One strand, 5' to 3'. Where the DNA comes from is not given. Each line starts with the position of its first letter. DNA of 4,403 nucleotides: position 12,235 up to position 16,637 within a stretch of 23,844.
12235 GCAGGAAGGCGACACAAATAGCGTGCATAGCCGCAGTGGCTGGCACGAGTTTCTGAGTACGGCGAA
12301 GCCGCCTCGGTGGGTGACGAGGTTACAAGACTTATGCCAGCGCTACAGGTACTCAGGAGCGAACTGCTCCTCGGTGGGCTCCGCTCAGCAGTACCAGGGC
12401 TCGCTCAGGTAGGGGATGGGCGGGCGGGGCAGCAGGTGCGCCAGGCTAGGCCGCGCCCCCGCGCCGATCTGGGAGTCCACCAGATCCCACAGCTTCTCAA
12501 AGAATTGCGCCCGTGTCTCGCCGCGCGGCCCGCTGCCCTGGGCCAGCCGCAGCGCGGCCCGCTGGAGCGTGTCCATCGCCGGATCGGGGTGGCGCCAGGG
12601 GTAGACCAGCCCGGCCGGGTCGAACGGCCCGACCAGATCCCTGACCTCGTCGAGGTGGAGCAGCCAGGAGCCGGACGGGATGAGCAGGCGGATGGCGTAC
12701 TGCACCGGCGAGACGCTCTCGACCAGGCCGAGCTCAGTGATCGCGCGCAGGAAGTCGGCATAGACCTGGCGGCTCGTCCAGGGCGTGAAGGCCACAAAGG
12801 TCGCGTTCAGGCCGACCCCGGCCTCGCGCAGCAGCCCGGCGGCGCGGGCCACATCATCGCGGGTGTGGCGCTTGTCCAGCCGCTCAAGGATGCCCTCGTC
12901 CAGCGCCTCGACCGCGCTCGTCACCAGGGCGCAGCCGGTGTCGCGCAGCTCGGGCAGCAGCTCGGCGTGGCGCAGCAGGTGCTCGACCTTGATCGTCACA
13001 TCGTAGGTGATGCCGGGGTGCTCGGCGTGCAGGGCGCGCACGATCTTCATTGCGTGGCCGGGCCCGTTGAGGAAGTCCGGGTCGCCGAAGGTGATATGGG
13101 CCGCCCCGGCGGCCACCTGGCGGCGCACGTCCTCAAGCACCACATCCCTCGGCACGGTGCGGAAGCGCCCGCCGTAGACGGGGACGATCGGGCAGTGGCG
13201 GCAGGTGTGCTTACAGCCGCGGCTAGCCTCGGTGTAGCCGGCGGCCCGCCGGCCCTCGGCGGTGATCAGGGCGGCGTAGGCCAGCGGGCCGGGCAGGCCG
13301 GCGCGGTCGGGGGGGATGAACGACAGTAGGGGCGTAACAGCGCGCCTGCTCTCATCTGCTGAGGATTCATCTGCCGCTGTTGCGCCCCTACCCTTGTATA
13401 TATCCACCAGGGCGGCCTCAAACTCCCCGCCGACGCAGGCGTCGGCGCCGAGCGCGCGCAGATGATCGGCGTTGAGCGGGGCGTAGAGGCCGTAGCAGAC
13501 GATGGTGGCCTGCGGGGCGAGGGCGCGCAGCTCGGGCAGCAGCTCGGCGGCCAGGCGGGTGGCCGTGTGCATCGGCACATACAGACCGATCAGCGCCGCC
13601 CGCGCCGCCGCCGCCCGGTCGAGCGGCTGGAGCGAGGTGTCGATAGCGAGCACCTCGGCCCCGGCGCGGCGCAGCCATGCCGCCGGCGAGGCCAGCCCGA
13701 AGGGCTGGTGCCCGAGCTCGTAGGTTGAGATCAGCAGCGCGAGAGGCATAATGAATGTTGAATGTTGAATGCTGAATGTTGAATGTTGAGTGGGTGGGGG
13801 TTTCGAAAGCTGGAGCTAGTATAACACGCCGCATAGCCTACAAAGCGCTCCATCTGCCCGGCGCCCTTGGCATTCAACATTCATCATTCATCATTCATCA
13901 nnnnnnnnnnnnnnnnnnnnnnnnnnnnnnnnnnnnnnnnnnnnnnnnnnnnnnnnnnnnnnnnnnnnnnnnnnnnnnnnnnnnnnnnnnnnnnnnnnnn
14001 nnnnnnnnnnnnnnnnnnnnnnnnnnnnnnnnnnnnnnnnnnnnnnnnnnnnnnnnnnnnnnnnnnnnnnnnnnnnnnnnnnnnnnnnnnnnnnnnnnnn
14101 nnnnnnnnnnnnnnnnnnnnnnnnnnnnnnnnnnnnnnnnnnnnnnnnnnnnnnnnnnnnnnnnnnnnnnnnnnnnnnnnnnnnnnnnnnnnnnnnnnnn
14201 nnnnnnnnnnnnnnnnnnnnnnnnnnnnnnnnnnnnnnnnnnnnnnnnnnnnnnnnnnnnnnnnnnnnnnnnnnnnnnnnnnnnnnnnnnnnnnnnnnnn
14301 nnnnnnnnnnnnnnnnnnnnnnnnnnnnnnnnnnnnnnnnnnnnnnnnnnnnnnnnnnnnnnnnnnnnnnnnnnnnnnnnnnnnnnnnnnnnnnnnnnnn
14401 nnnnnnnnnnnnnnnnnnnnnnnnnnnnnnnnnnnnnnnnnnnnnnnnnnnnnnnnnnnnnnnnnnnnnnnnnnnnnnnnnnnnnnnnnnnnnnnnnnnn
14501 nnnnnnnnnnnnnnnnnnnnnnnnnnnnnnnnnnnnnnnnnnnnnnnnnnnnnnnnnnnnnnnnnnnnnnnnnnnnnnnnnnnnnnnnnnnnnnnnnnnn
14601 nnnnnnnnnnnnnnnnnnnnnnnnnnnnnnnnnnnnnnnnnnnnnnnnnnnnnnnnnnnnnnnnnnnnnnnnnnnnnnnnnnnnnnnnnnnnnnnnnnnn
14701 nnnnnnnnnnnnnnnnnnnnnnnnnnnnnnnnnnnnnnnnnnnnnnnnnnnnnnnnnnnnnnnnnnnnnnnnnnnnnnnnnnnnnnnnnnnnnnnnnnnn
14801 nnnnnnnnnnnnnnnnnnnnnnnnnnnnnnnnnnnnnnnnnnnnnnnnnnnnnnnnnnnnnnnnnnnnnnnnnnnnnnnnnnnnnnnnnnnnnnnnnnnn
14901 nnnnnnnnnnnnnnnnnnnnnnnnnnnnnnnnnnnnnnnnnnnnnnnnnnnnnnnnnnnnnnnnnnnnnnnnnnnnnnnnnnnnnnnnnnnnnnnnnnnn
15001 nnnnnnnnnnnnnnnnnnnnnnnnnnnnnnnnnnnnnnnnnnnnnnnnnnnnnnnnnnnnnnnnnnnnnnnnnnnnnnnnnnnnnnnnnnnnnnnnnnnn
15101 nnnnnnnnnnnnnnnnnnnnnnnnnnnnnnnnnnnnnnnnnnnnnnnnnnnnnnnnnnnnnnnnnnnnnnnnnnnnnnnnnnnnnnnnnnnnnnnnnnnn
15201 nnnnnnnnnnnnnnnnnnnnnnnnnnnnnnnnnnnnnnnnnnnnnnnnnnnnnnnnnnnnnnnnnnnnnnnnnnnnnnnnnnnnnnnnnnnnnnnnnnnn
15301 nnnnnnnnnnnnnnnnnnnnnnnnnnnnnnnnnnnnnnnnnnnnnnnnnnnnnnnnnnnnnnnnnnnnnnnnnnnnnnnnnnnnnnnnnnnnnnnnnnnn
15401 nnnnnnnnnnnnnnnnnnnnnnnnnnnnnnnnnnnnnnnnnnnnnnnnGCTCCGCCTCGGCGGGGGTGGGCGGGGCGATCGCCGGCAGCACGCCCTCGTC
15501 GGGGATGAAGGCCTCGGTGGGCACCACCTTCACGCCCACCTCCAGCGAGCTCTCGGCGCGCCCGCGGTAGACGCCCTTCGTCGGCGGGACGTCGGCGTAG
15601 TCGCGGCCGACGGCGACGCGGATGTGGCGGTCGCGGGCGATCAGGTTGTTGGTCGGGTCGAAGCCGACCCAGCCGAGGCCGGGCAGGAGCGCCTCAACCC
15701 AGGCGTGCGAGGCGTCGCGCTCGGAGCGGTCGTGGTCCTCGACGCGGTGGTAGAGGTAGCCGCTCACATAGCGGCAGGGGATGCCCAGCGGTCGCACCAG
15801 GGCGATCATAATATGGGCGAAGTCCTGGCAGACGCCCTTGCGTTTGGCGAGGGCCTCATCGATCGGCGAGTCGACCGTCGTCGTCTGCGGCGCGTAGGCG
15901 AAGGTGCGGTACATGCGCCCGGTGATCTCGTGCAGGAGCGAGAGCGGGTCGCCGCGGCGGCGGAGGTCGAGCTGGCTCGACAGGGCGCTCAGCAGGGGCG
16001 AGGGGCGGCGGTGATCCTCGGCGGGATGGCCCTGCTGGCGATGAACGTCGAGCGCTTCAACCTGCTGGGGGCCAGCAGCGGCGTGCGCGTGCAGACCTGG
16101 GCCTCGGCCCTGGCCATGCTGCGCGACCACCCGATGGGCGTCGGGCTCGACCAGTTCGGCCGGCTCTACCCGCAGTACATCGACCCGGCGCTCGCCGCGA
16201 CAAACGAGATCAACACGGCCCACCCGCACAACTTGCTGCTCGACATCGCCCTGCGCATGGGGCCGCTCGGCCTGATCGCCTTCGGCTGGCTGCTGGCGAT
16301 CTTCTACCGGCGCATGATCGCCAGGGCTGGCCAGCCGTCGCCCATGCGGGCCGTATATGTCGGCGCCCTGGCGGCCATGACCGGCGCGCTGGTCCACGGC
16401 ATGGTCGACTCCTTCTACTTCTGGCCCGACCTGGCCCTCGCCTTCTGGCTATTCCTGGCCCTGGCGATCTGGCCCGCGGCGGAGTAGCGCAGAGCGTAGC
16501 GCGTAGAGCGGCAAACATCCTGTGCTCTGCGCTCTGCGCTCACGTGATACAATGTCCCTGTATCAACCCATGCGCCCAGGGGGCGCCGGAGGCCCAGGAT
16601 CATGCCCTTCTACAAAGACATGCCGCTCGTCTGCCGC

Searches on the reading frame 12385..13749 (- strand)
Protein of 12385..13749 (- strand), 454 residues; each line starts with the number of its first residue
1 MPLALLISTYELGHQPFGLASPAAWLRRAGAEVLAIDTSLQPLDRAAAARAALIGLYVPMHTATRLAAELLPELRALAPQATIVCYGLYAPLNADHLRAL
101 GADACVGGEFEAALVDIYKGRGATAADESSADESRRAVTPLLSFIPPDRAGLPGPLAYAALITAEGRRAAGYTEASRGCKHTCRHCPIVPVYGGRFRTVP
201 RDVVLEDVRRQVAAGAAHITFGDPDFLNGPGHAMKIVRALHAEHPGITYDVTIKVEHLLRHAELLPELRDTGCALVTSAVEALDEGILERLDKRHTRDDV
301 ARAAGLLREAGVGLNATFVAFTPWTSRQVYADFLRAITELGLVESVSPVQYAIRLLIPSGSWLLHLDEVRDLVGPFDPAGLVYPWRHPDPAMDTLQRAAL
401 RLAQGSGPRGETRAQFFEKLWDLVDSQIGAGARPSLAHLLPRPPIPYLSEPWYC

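Call 8: search_protein_families(library=pfam, proteins=[window:12385-13749:-])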
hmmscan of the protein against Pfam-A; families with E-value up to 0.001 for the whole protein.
window:12385-13749:- (454 aa): 2 families
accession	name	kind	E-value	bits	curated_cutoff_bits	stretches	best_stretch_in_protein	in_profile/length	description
PF04055.27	Radical_SAM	-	5.1e-14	53.2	29.5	1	176-314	4-144/166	Radical SAM superfamily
PF02310.24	B12-binding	-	5.9e-08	33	32.1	1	6-116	4-119/121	B12 binding domain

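Call 16: find_encoding_contigs(protein=window:12385-13749:-, flank=10000, max_places=10)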
Protein window:12385-13749:- (454 aa): no gene with exactly this product is on record in the collection.

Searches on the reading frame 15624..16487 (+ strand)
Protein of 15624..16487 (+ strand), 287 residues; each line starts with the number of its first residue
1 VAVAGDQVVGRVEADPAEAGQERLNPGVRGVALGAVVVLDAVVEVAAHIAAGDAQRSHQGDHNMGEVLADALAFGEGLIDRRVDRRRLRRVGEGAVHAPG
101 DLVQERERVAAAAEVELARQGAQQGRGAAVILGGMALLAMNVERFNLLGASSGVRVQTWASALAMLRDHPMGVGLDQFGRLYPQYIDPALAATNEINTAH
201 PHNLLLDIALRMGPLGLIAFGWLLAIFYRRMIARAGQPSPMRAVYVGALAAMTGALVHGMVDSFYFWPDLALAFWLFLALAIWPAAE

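Call 9: search_protein_families(library=pfam, proteins=[window:15624-16487:+])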
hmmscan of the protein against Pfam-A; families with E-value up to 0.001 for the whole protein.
window:15624-16487:+ (287 aa): 1 family
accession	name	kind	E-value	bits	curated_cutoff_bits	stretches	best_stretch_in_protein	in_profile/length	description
PF04932.20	Wzy_C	-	7.4e-13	49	31.7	1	131-220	55-148/149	O-Antigen ligase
